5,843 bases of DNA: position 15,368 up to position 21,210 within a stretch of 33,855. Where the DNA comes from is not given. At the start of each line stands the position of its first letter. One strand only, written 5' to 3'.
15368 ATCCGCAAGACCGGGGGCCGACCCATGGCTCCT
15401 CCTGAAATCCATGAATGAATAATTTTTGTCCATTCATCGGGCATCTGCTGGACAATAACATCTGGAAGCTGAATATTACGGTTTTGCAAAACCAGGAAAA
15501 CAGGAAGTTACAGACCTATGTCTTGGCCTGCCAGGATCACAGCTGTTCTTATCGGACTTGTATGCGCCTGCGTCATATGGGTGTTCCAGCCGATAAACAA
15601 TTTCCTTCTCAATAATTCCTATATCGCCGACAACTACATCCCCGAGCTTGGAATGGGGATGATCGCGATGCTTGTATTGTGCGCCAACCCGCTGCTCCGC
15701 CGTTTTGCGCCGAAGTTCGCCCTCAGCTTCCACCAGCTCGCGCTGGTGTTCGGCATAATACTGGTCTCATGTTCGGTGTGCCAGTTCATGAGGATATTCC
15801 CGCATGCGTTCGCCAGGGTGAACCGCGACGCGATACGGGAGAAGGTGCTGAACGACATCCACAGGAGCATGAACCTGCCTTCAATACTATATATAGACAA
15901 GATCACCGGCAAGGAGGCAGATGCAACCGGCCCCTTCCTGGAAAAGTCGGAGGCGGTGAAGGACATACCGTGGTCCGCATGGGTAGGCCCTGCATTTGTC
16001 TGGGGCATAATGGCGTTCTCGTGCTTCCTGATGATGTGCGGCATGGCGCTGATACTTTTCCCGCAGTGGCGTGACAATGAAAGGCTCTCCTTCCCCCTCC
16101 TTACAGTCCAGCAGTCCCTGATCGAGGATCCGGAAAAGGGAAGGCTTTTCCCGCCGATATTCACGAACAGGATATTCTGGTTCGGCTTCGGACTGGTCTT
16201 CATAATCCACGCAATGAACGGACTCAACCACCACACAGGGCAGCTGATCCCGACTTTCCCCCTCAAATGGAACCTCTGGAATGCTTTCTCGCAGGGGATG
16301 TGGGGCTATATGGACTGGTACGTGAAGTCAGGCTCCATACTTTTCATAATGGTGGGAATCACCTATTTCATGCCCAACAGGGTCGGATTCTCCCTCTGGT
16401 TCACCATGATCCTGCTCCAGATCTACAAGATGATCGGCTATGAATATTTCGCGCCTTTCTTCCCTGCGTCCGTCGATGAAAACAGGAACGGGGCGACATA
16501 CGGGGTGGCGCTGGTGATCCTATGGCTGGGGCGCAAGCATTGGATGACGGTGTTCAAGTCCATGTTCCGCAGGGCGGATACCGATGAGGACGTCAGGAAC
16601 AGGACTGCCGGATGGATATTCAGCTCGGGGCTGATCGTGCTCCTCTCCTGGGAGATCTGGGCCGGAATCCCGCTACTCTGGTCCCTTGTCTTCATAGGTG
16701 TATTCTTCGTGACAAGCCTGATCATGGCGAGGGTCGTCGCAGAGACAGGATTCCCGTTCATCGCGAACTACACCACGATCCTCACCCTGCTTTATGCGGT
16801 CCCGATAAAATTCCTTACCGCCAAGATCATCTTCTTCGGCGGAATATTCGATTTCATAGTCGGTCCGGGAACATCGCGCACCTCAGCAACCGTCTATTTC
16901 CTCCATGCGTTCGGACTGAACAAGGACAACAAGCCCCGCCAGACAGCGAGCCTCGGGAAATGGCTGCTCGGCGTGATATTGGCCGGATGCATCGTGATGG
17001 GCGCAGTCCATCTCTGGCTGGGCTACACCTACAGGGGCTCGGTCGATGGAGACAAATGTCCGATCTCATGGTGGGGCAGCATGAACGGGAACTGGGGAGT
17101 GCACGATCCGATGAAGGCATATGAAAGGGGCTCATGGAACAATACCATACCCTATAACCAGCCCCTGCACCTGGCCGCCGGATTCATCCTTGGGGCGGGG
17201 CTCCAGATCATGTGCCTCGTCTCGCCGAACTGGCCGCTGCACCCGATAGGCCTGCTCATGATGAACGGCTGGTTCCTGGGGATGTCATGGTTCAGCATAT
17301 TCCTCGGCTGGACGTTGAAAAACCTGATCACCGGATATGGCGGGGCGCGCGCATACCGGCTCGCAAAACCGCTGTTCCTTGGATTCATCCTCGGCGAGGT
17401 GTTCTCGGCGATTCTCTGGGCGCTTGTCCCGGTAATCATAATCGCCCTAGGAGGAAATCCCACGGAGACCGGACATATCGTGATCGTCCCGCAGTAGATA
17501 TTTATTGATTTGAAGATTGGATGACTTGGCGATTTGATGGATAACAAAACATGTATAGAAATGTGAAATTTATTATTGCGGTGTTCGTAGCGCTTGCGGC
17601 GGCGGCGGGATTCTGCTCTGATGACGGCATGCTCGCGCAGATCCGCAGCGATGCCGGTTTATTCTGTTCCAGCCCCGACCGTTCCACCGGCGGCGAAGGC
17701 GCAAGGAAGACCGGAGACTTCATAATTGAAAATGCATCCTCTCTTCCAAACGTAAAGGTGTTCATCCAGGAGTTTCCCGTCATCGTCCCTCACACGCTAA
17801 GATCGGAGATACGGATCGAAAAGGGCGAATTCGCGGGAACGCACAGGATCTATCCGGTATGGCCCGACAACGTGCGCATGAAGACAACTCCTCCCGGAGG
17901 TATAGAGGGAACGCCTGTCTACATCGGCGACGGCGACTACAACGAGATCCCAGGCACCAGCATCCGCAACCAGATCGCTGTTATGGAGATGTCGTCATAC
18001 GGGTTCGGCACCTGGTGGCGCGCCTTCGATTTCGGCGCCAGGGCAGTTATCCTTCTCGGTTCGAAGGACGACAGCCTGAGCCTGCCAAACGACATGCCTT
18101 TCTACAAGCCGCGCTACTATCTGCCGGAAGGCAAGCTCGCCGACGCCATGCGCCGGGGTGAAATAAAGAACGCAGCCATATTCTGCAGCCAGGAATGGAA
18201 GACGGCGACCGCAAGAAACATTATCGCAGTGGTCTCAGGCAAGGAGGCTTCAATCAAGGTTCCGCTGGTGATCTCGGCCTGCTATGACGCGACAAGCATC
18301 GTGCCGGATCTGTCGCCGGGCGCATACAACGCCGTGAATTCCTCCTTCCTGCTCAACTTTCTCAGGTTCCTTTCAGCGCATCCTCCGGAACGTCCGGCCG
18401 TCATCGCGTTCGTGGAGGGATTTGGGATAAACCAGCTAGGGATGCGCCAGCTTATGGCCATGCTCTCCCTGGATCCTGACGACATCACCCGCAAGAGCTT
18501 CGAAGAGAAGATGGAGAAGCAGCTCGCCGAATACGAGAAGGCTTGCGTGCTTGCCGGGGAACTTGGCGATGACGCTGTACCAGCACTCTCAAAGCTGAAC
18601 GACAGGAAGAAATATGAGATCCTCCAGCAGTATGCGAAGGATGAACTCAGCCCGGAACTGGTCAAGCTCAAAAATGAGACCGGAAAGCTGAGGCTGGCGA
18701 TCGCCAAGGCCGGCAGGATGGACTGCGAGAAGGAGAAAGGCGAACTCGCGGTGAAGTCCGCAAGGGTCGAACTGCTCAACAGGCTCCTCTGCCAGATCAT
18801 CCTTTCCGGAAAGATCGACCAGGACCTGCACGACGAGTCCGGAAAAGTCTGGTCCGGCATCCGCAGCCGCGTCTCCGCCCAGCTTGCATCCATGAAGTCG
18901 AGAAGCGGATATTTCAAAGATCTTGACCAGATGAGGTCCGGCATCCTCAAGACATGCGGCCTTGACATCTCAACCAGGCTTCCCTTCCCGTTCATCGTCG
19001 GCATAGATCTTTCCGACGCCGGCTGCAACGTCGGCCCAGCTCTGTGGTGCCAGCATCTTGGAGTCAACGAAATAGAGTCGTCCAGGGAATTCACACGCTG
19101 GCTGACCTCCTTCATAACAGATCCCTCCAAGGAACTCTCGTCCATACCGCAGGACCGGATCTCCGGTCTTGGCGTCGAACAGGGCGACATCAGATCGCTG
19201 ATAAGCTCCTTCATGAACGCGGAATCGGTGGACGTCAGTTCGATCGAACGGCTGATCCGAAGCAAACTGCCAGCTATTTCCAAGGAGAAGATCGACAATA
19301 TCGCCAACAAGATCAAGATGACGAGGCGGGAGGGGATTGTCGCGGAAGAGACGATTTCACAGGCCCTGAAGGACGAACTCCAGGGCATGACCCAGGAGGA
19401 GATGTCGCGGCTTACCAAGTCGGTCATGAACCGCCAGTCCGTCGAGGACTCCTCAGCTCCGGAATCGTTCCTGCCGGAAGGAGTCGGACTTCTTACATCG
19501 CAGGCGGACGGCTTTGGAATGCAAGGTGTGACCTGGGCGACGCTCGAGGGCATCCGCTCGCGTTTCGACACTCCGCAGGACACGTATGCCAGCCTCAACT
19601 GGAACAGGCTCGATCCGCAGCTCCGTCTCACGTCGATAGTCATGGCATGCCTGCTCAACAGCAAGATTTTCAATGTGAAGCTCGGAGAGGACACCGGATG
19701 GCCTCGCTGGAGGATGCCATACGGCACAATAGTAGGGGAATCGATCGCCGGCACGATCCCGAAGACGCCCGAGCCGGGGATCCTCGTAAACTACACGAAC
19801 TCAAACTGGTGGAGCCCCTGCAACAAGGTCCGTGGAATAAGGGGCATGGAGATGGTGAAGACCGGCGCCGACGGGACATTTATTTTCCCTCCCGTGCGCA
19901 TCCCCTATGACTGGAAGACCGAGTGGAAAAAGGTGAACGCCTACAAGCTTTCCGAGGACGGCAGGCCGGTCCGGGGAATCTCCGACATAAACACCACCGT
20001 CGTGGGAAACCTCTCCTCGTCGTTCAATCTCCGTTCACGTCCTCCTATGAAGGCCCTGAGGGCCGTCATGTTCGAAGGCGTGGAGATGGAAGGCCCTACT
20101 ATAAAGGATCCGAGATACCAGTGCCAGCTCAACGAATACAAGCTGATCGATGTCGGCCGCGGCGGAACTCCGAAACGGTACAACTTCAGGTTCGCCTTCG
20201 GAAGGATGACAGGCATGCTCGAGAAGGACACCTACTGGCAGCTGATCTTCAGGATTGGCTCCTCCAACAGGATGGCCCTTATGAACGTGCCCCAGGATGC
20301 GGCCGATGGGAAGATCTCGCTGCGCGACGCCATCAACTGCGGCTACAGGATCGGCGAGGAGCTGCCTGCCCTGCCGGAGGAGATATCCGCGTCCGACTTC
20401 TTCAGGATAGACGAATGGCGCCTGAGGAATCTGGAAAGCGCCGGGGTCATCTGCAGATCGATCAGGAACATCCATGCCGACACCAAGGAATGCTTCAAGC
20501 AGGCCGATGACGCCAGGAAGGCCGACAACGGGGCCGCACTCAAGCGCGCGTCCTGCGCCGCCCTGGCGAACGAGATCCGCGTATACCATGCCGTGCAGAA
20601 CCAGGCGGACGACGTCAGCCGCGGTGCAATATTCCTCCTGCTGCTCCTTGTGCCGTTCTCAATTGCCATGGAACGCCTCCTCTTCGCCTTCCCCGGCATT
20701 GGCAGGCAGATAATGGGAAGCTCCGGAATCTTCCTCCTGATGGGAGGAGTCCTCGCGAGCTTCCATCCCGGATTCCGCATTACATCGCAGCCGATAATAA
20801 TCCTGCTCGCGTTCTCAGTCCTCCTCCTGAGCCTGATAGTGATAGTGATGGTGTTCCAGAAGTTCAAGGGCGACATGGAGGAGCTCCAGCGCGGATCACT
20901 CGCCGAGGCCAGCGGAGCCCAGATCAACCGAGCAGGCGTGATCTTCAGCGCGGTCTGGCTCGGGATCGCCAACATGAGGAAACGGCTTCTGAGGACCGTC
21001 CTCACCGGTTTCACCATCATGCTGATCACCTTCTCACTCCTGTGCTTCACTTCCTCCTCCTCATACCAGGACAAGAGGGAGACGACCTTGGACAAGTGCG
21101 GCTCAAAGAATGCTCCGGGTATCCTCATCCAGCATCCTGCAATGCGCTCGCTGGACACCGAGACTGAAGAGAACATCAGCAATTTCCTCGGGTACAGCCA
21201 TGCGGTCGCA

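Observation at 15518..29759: Nine-gene, translationally coupled operon for an atypical heteromeric FtsX/MacB-type ABC machine that matches no system I know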

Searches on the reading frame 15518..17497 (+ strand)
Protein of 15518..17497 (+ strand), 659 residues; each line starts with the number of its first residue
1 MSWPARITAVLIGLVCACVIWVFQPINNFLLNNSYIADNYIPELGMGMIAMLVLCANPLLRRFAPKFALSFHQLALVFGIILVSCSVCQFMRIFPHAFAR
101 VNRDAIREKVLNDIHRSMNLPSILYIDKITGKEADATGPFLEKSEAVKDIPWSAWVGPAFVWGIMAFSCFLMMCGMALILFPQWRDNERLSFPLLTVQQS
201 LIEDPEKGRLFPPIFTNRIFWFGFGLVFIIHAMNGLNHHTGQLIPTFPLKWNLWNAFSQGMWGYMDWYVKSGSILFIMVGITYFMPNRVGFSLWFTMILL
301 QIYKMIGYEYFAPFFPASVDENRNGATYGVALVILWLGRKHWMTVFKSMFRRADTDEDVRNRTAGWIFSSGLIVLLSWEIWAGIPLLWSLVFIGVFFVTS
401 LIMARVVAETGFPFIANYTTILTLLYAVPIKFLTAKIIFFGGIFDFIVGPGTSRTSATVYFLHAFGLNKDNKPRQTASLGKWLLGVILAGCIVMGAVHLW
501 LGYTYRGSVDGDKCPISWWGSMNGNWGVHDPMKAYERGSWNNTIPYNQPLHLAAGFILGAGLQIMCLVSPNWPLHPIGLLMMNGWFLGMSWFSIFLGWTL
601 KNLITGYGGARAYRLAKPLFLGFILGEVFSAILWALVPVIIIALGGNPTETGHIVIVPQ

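Call 3: search_protein_families(library=pfam, proteins=[window:15518-17497:+], max_evalue=0.01)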
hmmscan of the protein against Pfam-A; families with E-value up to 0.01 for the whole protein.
window:15518-17497:+ (659 aa): 2 families
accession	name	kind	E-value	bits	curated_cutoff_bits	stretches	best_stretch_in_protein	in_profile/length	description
PF20581.3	DUF6785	-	5.2e-77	259.9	25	1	7-505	2-497/498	Family of unknown function (DUF6785)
PF20580.3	DUF6784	-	2.1e-22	79.6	26.4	1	551-640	3-92/101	Domain of unknown function (DUF6784)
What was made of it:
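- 15518..17497 (+): A: polytopic membrane protein (659 aa), DUF6785 + DUF6784, about 14-15 hydrophobic segments. It may be very distantly OPT-like. Pfam DUF6785 E=5.2e-77 and DUF6784 E=2.1e-22 (call 3).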

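Call 4: search_protein_families(library=ncbifam, proteins=[window:15518-17497:+], max_evalue=0.1)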
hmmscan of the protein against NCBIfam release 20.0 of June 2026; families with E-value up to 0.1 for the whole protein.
window:15518-17497:+ (659 aa): 0 families

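Call 13: search_protein_families(library=pfam, proteins=[window:15518-17497:+], max_evalue=10)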
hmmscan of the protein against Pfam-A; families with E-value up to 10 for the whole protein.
window:15518-17497:+ (659 aa): 2 families
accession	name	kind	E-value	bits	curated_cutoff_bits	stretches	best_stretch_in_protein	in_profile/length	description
PF20581.3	DUF6785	-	5.2e-77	259.9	25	1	7-505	2-497/498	Family of unknown function (DUF6785)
PF20580.3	DUF6784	-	2.1e-22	79.6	26.4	1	551-640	3-92/101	Domain of unknown function (DUF6784)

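Call 21: search_solved_structures(query=window:15518-17497:+, max_evalue=10)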
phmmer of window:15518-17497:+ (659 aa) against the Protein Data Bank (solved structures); distinct sequences matched with E-value up to 10: 0.

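Call 74: search_solved_structures(query=A3, max_evalue=10)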
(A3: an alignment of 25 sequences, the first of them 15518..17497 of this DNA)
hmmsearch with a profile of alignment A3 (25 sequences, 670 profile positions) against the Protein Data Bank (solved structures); distinct sequences matched with E-value up to 10: 9.
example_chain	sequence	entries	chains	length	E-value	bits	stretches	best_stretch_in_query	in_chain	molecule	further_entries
8kei_A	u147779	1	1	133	0.073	14.4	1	507-583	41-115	Cytochrome b-245 light chain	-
7u8g_B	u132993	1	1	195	0.19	13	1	507-583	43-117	Cytochrome b-245 light chain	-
8gz3_A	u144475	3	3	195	0.19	13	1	507-583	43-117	Cytochrome b-245 light chain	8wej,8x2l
4u67_P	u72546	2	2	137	1.3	10.2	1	75-158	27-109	50S ribosomal protein L22 | 50S ribosomal protein L22,50S ribosomal protein L22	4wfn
5dm6_P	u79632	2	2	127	1.8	9.8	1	75-152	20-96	50S ribosomal protein L22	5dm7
7a0r_P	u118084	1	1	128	1.8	9.8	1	75-152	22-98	50S ribosomal protein L22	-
7a18_P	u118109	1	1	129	1.8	9.8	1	75-152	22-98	50S ribosomal protein L22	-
4v49_BQ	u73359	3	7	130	1.9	9.7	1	75-152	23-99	50S ribosomal protein L22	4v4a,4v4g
1j5a_L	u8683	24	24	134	2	9.6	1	75-152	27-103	RIBOSOMAL PROTEIN L22 | 50S ribosomal protein L22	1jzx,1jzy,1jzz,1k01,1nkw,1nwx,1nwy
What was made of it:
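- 15518..17497 (+): No PDB relative (calls 21, 74).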

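Call 89: search_protein_families(library=padloc, proteins=[window:15518-17497:+], max_evalue=0.001)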
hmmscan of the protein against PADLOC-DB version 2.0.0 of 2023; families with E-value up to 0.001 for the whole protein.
window:15518-17497:+ (659 aa): 0 families

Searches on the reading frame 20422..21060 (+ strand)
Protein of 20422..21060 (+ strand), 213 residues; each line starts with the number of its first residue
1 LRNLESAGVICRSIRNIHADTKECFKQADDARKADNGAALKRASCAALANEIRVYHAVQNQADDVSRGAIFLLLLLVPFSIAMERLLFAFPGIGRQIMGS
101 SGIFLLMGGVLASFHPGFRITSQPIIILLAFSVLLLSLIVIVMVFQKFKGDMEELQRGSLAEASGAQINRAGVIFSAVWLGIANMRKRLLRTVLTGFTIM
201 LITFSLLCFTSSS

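Call 97: search_protein_families(library=padloc, proteins=[window:20422-21060:+], max_evalue=0.01)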
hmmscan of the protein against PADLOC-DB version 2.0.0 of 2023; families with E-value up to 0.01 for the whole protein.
window:20422-21060:+ (213 aa): 1 family
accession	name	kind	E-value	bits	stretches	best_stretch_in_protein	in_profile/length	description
PDLC01991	CARF_m8--CARF_LolE_TM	-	7.2e-10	35.6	1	2-212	12-206/810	-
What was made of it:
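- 20374..20865 (+): G residues 942-1105: three long stalk helices leading into three extra TM helices that precede the MacB-type unit. The TM part is 60% conserved. Matches positions 12-206 of the PADLOC CARF_m8 LolE_TM profile (call 97).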
